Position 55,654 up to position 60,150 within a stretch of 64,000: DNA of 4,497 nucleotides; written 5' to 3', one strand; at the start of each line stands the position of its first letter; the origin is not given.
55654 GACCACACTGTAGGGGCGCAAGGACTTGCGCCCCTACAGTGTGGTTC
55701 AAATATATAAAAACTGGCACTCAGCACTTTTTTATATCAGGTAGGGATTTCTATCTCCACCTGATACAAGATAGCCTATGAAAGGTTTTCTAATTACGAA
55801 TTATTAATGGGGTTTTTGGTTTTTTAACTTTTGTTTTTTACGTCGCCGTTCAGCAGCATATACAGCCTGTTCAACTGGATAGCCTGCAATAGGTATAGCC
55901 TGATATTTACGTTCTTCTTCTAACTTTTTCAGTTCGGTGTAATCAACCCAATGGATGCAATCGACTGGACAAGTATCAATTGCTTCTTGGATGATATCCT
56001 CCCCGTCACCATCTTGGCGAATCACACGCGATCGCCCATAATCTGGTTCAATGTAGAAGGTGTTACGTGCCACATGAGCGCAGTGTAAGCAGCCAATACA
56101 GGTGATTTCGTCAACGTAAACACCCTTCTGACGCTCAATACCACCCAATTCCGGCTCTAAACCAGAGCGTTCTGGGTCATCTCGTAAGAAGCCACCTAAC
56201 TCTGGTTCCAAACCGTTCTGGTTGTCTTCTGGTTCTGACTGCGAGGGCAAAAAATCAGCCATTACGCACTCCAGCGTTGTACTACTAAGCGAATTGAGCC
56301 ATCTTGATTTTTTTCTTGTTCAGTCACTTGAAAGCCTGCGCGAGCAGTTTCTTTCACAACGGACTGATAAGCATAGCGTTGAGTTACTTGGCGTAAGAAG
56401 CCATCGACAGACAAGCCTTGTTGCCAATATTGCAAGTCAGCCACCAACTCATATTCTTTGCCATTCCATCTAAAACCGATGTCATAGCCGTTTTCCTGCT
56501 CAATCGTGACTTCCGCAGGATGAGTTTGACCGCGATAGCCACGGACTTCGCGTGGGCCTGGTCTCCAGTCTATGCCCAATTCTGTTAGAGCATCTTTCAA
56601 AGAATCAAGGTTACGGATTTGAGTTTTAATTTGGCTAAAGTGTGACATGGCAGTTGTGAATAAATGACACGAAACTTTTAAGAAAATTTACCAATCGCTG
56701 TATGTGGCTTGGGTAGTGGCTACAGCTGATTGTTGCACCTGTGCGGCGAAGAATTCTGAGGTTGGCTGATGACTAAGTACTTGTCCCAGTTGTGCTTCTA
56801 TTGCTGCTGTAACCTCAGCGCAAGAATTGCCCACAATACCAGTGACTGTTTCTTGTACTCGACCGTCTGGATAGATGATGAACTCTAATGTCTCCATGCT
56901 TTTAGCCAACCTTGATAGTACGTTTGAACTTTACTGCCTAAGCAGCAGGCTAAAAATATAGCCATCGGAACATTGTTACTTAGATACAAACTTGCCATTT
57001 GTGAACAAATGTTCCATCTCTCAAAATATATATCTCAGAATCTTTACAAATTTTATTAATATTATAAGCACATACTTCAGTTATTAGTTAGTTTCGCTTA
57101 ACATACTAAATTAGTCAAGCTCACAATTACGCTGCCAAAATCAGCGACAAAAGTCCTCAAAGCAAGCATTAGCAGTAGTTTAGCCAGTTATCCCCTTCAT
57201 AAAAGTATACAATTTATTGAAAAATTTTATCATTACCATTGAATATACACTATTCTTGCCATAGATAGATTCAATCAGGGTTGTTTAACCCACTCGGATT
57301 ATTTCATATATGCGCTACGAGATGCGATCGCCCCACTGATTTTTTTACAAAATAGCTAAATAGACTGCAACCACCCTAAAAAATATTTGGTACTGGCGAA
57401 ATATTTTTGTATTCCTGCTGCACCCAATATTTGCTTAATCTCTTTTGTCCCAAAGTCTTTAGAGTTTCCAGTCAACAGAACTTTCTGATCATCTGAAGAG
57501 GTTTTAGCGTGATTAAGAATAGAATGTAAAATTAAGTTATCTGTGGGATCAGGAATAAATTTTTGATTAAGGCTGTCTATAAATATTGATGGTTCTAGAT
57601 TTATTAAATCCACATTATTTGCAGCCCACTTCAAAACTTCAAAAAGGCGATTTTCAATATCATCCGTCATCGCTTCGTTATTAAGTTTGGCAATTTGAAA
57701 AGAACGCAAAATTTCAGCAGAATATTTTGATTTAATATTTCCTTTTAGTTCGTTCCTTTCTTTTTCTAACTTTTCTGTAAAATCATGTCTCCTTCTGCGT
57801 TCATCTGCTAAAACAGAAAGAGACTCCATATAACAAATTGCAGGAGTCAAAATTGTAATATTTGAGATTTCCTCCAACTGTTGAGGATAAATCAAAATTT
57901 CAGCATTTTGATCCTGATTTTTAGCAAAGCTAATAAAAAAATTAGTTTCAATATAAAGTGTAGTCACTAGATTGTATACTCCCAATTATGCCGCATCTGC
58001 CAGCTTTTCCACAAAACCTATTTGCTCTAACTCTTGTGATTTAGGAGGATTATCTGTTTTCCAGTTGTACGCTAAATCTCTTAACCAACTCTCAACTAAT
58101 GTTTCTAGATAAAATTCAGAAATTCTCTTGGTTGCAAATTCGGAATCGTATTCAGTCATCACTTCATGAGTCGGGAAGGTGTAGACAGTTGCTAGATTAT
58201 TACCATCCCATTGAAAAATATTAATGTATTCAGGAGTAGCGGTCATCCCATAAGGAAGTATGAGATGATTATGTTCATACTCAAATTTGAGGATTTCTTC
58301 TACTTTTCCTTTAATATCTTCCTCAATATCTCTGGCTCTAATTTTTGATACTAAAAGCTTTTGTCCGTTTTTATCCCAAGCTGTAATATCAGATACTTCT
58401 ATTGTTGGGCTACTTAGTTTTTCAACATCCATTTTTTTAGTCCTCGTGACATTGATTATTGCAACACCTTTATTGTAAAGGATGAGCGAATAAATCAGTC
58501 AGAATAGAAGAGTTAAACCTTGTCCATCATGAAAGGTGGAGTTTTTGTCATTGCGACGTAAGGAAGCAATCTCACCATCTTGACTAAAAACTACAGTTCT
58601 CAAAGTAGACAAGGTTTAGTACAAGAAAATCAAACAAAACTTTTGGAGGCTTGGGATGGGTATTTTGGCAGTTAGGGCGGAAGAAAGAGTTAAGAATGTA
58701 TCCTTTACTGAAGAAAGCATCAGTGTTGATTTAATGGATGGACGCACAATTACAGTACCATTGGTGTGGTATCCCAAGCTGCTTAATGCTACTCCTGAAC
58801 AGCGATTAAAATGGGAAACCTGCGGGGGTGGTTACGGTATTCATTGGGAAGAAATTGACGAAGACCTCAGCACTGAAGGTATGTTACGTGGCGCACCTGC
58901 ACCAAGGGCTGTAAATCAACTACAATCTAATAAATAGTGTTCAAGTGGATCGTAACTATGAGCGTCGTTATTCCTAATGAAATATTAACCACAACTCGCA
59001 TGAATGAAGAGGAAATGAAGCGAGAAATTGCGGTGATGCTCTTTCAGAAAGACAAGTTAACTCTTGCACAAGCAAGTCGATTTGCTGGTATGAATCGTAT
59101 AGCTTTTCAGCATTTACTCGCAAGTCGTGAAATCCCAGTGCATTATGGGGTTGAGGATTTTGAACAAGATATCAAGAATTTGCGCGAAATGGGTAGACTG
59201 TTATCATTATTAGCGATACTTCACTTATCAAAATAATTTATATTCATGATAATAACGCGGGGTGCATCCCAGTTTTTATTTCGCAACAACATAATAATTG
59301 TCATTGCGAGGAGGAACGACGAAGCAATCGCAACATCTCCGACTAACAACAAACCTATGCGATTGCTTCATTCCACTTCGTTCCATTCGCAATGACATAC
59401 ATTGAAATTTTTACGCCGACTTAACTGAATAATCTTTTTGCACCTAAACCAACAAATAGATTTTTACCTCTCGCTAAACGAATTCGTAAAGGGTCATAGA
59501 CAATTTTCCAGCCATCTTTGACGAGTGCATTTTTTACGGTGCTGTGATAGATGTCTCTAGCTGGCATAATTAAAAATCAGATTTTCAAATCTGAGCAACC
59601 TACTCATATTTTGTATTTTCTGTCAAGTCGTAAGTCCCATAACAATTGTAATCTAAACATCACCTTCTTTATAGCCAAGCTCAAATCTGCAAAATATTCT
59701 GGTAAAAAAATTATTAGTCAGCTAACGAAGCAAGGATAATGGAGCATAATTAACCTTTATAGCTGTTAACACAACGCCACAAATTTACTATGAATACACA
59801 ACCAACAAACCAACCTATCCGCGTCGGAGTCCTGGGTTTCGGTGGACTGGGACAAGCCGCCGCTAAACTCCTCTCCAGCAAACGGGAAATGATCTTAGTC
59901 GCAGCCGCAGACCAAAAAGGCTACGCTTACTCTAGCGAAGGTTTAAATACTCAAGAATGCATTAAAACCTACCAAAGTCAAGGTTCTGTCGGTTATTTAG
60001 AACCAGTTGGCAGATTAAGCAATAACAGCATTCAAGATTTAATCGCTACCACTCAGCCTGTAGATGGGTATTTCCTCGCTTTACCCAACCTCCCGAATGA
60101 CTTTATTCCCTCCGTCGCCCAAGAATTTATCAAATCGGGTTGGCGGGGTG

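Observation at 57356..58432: Translationally coupled pair of unknown genes, one with a PIN-like acidic-residue pattern, in an AT-rich islet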

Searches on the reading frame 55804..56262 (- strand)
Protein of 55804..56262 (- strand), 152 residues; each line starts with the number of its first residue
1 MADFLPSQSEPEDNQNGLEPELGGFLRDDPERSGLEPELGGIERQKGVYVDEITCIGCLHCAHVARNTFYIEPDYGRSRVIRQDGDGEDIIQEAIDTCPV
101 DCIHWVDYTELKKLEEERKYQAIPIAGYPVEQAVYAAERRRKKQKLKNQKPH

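Call 4: search_protein_families(library=pfam, proteins=[window:55804-56262:-], max_evalue=1)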
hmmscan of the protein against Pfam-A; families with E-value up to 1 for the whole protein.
window:55804-56262:- (152 aa): 6 families
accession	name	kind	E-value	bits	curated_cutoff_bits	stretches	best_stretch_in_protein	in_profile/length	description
PF13370.11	Fer4_13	-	3.6e-18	66.4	24.5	1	50-105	1-58/58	4Fe-4S single cluster domain of Ferredoxin I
PF13459.11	Fer4_15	-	1.3e-08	35.9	22.4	1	48-105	1-66/66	4Fe-4S single cluster domain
PF12838.12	Fer4_7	-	0.023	15.6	27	1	44-64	27-47/52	4Fe-4S dicluster domain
PF00037.32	Fer4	-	0.5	10.7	21.1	0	48-63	1-16/24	4Fe-4S binding domain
PF14697.11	Fer4_21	-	0.84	10.2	35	0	50-104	3-58/59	4Fe-4S dicluster domain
PF12797.12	Fer4_2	-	0.92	10.1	24.5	1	47-63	2-18/22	4Fe-4S binding domain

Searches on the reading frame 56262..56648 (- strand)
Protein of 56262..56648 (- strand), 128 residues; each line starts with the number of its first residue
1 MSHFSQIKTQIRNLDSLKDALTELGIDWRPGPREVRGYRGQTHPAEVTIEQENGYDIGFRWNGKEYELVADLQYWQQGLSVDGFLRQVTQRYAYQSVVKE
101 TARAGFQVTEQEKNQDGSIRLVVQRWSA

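Call 4: search_protein_families(library=pfam, proteins=[window:56262-56648:-], max_evalue=1)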
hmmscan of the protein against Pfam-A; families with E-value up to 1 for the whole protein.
window:56262-56648:- (128 aa): 2 families
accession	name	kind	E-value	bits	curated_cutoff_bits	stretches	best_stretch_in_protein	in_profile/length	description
PF06868.16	DUF1257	-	7.5e-45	151.8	22.2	1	20-122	1-103/103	Protein of unknown function (DUF1257)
PF01206.22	TusA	-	0.18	12.1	28.6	1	89-125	35-70/70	Sulfurtransferase TusA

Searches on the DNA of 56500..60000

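Call 71: search_rna_families(source=window, start=56500, end=60000, threshold=evalue, max_evalue=0.1)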
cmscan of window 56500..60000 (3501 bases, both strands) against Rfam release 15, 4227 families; matches with E-value up to 0.1: 0.
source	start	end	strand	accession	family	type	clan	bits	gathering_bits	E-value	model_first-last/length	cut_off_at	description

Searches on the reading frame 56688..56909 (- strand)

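Call 4: search_protein_families(library=pfam, proteins=[window:56688-56909:-], max_evalue=1)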
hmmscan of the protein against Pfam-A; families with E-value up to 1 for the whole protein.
window:56688-56909:- (73 aa): 1 family
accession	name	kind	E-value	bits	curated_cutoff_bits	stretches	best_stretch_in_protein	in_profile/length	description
PF11211.13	DUF2997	-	9.7e-23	80.2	24.1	1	8-54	1-47/47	Protein of unknown function (DUF2997)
